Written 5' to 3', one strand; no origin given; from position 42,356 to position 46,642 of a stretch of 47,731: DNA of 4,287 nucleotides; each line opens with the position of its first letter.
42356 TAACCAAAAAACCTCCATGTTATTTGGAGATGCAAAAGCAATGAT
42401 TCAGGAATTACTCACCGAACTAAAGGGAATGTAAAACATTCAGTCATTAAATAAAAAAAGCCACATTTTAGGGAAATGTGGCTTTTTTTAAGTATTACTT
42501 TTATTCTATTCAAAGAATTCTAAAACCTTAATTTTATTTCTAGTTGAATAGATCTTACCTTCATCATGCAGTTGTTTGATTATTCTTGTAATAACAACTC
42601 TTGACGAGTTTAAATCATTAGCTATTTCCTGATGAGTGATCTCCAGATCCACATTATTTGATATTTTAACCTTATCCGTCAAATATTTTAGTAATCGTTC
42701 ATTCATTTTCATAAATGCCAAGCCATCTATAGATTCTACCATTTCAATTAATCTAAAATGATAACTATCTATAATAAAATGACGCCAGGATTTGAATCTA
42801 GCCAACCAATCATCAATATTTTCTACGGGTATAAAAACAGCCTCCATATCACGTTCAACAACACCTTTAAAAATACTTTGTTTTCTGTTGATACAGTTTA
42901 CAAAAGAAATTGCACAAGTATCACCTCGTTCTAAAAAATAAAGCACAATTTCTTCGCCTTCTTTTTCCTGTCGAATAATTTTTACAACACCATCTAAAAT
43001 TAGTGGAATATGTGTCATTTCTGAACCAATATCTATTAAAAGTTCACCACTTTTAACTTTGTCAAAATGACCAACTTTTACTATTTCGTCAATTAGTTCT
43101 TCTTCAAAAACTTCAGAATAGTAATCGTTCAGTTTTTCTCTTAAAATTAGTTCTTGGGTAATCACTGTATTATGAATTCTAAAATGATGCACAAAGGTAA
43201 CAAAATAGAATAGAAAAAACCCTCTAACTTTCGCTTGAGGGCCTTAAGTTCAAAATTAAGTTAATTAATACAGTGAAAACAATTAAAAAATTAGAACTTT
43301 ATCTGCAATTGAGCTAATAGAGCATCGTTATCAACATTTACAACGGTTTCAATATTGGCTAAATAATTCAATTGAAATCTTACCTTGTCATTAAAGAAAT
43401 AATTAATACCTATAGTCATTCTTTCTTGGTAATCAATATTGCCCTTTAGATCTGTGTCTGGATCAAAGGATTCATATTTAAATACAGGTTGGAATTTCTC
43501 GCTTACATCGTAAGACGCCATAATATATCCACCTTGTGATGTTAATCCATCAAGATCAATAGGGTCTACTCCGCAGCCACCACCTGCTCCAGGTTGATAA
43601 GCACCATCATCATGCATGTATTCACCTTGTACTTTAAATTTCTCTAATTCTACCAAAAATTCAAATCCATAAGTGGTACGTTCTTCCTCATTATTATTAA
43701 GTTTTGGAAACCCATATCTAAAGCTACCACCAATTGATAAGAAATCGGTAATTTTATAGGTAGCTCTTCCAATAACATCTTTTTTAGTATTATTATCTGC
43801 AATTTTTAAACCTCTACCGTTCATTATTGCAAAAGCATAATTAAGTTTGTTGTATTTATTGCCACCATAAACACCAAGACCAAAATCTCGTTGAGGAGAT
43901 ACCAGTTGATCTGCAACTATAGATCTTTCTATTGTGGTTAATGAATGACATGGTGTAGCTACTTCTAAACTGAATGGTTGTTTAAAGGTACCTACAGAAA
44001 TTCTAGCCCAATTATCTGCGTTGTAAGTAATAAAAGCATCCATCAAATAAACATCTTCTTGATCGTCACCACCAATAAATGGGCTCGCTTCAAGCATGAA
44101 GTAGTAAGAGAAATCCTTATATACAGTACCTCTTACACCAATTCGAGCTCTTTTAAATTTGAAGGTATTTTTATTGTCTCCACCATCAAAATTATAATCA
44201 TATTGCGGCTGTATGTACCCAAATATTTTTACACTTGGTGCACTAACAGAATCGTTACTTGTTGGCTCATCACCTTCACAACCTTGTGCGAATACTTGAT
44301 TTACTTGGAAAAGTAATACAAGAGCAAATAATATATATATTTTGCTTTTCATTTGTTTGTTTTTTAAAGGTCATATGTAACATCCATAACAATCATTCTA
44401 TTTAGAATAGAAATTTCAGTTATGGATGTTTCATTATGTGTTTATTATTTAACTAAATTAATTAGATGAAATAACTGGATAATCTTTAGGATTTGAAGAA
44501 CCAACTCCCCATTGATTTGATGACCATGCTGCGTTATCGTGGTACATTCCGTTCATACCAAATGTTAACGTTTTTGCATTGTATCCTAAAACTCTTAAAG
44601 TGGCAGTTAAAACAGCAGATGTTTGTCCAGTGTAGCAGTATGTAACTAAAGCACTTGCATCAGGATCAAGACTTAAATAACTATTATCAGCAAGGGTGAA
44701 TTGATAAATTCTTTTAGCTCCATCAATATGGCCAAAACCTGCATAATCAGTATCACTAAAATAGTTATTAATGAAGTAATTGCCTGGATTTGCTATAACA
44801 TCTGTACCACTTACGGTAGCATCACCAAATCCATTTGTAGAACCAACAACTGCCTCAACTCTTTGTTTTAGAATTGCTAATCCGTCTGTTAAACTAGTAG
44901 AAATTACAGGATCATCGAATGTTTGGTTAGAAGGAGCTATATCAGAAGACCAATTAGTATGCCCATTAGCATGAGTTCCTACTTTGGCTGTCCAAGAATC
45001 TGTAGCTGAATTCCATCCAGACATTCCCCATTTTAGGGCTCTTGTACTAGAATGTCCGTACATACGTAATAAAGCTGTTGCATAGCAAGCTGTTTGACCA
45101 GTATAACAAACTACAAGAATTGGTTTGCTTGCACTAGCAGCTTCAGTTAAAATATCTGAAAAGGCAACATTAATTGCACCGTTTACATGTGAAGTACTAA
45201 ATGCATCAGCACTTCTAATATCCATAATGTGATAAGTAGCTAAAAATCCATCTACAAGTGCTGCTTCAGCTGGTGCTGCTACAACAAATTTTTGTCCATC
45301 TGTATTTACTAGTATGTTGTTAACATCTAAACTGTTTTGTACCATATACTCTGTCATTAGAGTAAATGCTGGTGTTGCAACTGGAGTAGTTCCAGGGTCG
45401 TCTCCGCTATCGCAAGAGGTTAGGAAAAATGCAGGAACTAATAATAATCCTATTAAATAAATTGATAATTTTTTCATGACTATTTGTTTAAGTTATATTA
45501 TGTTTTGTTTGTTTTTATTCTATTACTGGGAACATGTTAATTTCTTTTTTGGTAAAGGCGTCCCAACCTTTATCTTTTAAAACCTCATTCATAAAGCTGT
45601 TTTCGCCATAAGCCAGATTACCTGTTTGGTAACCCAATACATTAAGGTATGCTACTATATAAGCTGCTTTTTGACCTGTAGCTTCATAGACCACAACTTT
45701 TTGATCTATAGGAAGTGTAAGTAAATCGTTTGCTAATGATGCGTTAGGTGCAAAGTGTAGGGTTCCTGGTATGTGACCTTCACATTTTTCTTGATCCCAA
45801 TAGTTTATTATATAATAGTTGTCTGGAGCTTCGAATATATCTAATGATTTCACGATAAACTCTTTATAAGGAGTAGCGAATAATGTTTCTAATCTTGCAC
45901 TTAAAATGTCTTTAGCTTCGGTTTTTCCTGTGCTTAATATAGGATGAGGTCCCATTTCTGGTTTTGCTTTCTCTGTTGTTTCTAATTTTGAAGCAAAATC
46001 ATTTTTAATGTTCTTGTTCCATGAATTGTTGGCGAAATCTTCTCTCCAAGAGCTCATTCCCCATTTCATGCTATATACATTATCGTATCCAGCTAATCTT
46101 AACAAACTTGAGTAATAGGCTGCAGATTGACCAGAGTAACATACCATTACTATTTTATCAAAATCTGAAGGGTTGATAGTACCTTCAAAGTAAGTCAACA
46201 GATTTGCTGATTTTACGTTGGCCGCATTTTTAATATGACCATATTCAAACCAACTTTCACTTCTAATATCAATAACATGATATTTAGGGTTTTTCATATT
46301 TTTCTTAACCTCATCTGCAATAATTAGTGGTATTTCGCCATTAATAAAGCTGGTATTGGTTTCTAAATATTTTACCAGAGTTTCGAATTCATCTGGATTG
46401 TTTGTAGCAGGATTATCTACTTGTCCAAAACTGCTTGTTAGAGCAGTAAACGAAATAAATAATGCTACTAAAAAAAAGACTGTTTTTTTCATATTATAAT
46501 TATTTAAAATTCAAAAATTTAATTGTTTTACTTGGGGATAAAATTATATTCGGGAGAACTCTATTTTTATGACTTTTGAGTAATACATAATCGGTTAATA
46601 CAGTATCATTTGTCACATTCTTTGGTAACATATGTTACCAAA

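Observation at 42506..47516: Crp/Fnr - anion porin - two exported tandem rhodaneses - Crp/Fnr: a candidate outer-membrane/periplasmic sulfane-sulfur (thiosulfate?) acquisition module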

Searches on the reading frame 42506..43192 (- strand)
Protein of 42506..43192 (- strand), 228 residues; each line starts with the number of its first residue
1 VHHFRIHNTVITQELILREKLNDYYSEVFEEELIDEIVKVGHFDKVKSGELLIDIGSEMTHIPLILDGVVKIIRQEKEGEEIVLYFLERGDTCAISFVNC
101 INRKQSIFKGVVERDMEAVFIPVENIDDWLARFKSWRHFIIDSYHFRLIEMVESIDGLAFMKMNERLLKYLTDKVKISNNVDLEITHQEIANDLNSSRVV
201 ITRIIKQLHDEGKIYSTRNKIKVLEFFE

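Call 3: search_protein_families(library=pfam, proteins=[window:42506-43192:-], max_evalue=0.01)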
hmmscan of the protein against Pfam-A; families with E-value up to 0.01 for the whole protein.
window:42506-43192:- (228 aa): 7 families
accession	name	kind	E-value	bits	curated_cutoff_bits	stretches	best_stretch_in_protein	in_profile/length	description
PF13545.12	HTH_Crp_2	-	1.3e-09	38.3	27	1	166-224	2-62/70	Crp-like helix-turn-helix domain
PF00027.35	cNMP_binding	-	2.8e-08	34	27.5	1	45-132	3-88/89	Cyclic nucleotide-binding domain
PF08279.18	HTH_11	-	9.4e-05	22.7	25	1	184-220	15-52/55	HTH domain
PF08784.17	RPA_C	-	0.00036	21.7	22.6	1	163-217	52-102/106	Replication protein A C terminal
PF00325.26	Crp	-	0.0025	17.9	21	1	183-212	1-30/32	Bacterial regulatory proteins, crp family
PF01047.28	MarR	-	0.0033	17.7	24.6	1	185-219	18-52/59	MarR family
PF16800.11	Endopep_inhib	-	0.0059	17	29.9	0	13-57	50-93/150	IseA DL-endopeptidase inhibitor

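Call 4: search_protein_families(library=ncbifam, proteins=[window:42506-43192:-], max_evalue=0.01)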
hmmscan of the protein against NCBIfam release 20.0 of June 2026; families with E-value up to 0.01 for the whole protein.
window:42506-43192:- (228 aa): 7 families
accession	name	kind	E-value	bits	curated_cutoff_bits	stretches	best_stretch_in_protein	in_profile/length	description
TIGR03697.1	NtcA_cyano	equivalog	1e-13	51.5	244.95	1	59-225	11-184/193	global nitrogen regulator NtcA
NF008732.0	PRK11753.1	equivalog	1.5e-13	50.7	266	1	30-221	12-208/214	cAMP-activated global transcriptional regulator CRP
NF053664.1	TransRegPtrACyano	equivalog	4.6e-08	32.6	300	1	180-220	146-186/196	Crp/Fnr family transcriptional regulator PtrA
NF010499.0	PRK13918.1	equivalog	0.00092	18.8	274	1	179-223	147-191/205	CRP/FNR family transcriptional regulator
NF041163.2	encap_f2b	equivalog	0.0011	18.1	400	1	25-97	79-151/450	family 2B encapsulin nanocompartment shell protein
NF008365.0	PRK11161.1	subfamily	0.0014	18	228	1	33-212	41-222/250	fumarate/nitrate reduction transcriptional regulator Fnr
TIGR01884.1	cas_HTH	subfamily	0.0055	16.1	60.2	0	168-221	138-195/202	CRISPR-associated CARF protein Csa3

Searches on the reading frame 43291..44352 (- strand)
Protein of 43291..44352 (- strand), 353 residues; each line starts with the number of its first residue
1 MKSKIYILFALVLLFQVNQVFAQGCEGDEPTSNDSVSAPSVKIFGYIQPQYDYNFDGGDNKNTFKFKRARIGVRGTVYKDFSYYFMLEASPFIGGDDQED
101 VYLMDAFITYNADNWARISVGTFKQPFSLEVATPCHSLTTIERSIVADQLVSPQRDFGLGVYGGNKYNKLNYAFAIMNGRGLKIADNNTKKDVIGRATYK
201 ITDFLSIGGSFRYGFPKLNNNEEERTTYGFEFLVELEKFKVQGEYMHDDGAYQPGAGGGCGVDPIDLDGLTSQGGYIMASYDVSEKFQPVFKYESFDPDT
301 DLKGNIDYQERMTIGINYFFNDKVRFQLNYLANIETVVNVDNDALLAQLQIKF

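Call 3: search_protein_families(library=pfam, proteins=[window:43291-44352:-], max_evalue=0.01)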
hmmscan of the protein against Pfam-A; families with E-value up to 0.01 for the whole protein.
window:43291-44352:- (353 aa): 4 families
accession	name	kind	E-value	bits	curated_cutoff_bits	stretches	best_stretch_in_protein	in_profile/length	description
PF07396.17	Porin_O_P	-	9e-27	94.7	20.9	2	46-199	4-163/370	Phosphate-selective porin O and P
PF07642.17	BBP2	-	7.2e-06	25.9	26.2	1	96-300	77-271/339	Putative beta-barrel porin-2, OmpL-like. bbp2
PF10677.15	DUF2490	-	5e-05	23.5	29.8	0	284-336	125-178/186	Protein of unknown function (DUF2490)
PF04453.20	LptD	-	0.0083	15.9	22.4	0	186-248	297-355/384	LPS transport system D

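Call 4: search_protein_families(library=ncbifam, proteins=[window:43291-44352:-], max_evalue=0.01)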
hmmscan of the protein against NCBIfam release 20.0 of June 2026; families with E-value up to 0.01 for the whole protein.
window:43291-44352:- (353 aa): 1 family
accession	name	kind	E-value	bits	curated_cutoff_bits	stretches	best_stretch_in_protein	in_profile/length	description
NF040900.1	porin_ExtI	equivalog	4.8e-17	61.8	150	1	56-188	60-200/403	selenite/tellurite reduction operon porin ExtI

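Call 49: search_solved_structures(query=window:43291-44352:-, max_evalue=1, show_alignments=1)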
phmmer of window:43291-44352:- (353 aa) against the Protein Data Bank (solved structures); distinct sequences matched with E-value up to 1: 3.
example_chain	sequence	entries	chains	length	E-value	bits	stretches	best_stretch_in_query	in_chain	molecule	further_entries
2o4v_A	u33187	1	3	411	1.1e-08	37.9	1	40-182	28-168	Porin P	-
4rjw_A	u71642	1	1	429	2.6e-07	33.4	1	40-180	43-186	Porin O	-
4rjx_A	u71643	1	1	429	3e-07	33.2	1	40-180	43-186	Porin O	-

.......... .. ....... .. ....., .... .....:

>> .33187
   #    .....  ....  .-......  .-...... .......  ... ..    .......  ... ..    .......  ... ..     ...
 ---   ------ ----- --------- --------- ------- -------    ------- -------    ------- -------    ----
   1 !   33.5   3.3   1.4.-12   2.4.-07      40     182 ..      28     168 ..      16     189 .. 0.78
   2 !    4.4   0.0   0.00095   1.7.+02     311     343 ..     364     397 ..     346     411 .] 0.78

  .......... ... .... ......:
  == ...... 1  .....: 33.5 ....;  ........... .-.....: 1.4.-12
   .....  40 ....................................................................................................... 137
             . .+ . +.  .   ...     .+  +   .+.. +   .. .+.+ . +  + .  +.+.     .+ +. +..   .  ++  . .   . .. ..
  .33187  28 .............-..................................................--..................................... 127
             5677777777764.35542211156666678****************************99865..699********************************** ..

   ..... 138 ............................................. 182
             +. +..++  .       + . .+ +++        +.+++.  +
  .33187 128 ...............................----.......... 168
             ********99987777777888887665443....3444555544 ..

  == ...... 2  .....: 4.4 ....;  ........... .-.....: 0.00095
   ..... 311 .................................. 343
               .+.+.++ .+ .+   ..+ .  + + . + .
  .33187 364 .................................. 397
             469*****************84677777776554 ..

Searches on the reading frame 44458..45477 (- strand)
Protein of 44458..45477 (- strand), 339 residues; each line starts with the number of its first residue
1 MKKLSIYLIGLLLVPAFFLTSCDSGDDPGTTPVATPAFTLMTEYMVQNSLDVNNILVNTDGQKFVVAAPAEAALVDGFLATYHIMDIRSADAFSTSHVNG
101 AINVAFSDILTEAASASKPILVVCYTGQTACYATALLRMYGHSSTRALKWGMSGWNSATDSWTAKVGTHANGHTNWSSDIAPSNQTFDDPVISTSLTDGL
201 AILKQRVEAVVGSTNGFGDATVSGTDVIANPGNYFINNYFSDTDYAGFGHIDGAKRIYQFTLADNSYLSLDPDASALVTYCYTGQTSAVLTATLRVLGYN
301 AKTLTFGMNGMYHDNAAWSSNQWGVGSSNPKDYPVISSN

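Call 3: search_protein_families(library=pfam, proteins=[window:44458-45477:-], max_evalue=0.01)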
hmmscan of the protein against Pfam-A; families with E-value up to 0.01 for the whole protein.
window:44458-45477:- (339 aa): 2 families
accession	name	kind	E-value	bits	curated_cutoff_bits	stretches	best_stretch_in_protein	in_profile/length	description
PF00581.25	Rhodanese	-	3.1e-21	76.2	22.2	2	82-157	14-101/102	Rhodanese-like domain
PF22704.2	CBM13-like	-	0.0028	18.2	30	0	277-310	16-49/82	Alpha-galactosidase, CBM13 domain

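Call 4: search_protein_families(library=ncbifam, proteins=[window:44458-45477:-], max_evalue=0.01)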
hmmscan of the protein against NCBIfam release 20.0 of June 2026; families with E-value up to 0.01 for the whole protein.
window:44458-45477:- (339 aa): 7 families
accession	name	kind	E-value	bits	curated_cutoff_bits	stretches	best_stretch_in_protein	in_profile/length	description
NF006444.0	PRK08762.1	equivalog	2.4e-10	39.6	449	1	81-165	29-117/387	molybdopterin-synthase adenylyltransferase MoeB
NF001195.0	PRK00162.1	equivalog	1e-08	35.4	102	1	82-160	21-101/108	thiosulfate sulfurtransferase GlpE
NF045521.1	rhoda_near_glyco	subfamily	4.3e-06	26.6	145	1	80-158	30-111/144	rhodanese homology domain-containing protein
NF005902.0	PRK07878.1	equivalog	9e-06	24.8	647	0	82-160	304-386/392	adenylyltransferase/sulfurtransferase MoeZ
NF007627.0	PRK10287.1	equivalog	1.6e-05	25.1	102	1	79-143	18-86/104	thiosulfate sulfurtransferase PspE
TIGR02981.1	phageshock_pspE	exception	0.00032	21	126.3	0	79-143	16-84/101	thiosulfate sulfurtransferase PspE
NF008752.0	PRK11784.1-4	equivalog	0.0037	16.1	266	0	83-104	20-41/357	tRNA 2-selenouridine(34) synthase MnmH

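Call 50: search_solved_structures(query=window:44458-45477:-, max_evalue=0.01)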
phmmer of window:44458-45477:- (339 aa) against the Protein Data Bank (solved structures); distinct sequences matched with E-value up to 0.01: 7.
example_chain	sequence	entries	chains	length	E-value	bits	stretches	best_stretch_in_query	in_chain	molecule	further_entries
3tp9_A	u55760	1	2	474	0.00016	24.3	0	83-156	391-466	BETA-LACTAMASE and RHODANESE DOMAIN PROTEIN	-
1yt8_A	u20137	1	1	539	0.00029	23.5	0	83-159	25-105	thiosulfate sulfurtransferase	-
3hix_A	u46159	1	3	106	0.00049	22.7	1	81-157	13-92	Alr3790 protein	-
3k9r_A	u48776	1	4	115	0.00058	22.5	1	81-157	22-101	Alr3790 protein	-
2kl3_A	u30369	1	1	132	0.00089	21.9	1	81-157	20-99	Alr3790 protein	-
3ilm_A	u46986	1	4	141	0.0011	21.6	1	81-157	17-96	Alr3790 protein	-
6yub_C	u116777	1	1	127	0.0042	19.6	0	76-117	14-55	Adenylyltransferase and sulfurtransferase uba4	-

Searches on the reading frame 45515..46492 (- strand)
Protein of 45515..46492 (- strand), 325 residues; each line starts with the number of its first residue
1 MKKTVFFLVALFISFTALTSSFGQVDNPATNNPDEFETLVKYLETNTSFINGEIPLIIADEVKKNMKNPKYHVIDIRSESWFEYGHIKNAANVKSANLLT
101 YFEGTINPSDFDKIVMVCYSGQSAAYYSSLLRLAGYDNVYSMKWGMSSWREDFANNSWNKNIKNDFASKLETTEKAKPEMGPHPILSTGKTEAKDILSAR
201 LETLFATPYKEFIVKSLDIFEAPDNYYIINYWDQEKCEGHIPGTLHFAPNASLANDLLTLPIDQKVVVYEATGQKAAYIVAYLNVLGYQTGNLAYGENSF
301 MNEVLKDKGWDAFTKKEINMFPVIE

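Call 3: search_protein_families(library=pfam, proteins=[window:45515-46492:-], max_evalue=0.01)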
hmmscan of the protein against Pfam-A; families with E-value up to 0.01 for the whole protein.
window:45515-46492:- (325 aa): 1 family
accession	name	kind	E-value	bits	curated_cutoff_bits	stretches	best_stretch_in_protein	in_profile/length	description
PF00581.25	Rhodanese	-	2e-27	96.1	22.2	2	59-151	2-101/102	Rhodanese-like domain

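Call 4: search_protein_families(library=ncbifam, proteins=[window:45515-46492:-], max_evalue=0.01)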
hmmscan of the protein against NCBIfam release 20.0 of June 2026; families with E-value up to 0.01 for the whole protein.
window:45515-46492:- (325 aa): 9 families
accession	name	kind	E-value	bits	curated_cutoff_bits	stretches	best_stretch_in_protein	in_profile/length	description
NF001195.0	PRK00162.1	equivalog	9.7e-16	58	102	1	57-156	7-103/108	thiosulfate sulfurtransferase GlpE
NF006444.0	PRK08762.1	equivalog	1.3e-13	50.4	449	1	48-153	8-111/387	molybdopterin-synthase adenylyltransferase MoeB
NF045521.1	rhoda_near_glyco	subfamily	1.8e-09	37.5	145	1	48-152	11-111/144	rhodanese homology domain-containing protein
NF001133.1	PRK00142.1-1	equivalog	1.2e-08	34.8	170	1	57-157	108-211/229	oxygen-dependent tRNA uridine(34) hydroxylase TrhO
NF041203.1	rhodanese_LYCAU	equivalog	4.9e-07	29.5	115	1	47-151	13-118/126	rhodanese-related (seleno)protein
NF005902.0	PRK07878.1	equivalog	3e-06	26.4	647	1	57-153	289-385/392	adenylyltransferase/sulfurtransferase MoeZ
NF002397.0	PRK01415.1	equivalog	6.4e-06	26.1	280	1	70-158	127-220/247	hypothetical protein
NF008750.0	PRK11784.1-2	equivalog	0.0002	20.5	241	1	61-93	6-38/346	tRNA 2-selenouridine(34) synthase MnmH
NF007627.0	PRK10287.1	equivalog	0.0033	17.6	102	0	72-142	22-91/104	thiosulfate sulfurtransferase PspE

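Call 80: search_solved_structures(query=window:45515-46492:-, max_evalue=1)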
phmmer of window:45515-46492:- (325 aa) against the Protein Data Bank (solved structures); distinct sequences matched with E-value up to 1: 20.
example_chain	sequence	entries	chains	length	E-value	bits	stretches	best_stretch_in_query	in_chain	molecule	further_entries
6mxv_A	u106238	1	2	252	4.5e-12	48.9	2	72-150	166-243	Rhodanese-like family protein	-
1gmx_A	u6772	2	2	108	3.5e-07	32.9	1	64-154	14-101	THIOSULFATE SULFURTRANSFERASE GLPE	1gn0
3hix_A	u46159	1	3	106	0.00031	23.2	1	68-150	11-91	Alr3790 protein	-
3k9r_A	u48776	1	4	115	0.00034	23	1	67-150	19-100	Alr3790 protein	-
2kl3_A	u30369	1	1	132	0.00052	22.4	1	67-150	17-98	Alr3790 protein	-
3ilm_A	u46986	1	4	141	0.00064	22.1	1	67-150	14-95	Alr3790 protein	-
3r2u_A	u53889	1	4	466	0.0066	18.8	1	69-145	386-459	Metallo-beta-lactamase family protein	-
4f67_A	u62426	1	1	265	0.016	17.6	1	61-154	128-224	UPF0176 protein lpg2838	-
3tp9_A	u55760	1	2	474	0.023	17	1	59-150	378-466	BETA-LACTAMASE and RHODANESE DOMAIN PROTEIN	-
1qxn_A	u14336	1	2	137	0.043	16.1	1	59-152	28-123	sulfide dehydrogenase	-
3iwh_A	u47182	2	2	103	0.11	14.7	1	57-152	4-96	Rhodanese-like domain protein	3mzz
6pfz_D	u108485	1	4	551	0.15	14.4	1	60-149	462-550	NADH oxidase (NoxA-3)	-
5ve3_B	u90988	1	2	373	0.17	14.1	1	105-152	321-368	BpPRF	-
3gk5_A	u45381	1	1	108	0.18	14.1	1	64-152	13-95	Uncharacterized rhodanese-related protein TVG0868615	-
3g5j_A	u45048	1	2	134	0.23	13.8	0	61-94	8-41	Putative ATP/GTP binding protein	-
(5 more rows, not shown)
